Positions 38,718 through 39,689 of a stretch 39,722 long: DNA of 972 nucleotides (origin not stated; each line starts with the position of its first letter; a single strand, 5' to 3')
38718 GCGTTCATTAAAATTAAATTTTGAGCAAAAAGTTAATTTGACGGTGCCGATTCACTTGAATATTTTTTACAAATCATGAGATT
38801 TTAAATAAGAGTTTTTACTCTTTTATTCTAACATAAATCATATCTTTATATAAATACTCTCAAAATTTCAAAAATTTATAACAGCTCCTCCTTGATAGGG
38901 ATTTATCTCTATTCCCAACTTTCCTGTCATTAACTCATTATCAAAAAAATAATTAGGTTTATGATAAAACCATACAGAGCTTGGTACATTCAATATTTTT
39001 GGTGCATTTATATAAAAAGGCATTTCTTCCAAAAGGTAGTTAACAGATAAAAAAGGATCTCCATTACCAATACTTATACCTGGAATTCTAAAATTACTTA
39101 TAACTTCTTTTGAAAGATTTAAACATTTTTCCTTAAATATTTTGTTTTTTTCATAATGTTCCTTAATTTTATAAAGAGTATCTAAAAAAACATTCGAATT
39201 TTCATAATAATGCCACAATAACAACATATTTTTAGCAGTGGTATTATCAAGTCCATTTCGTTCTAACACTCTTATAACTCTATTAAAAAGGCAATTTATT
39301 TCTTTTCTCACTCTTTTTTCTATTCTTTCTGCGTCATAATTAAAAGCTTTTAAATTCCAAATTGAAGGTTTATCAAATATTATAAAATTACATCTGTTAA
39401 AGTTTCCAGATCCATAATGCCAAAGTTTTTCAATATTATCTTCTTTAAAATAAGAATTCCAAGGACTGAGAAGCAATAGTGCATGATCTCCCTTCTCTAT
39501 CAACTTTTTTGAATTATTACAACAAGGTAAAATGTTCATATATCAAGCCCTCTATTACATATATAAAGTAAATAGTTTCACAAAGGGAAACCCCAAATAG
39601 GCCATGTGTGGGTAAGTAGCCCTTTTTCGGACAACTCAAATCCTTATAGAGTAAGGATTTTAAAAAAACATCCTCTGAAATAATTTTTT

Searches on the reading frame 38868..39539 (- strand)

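Call 18: search_protein_families(library=pfam, proteins=[window:38868-39539:-], max_evalue=0.01)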
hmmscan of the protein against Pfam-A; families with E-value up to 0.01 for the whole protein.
window:38868-39539:- (223 aa): 1 family
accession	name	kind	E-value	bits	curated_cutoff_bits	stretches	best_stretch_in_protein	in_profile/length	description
PF16715.11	CDPS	-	1.3e-37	130.1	27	1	2-221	2-218/220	Cyclodipeptide synthase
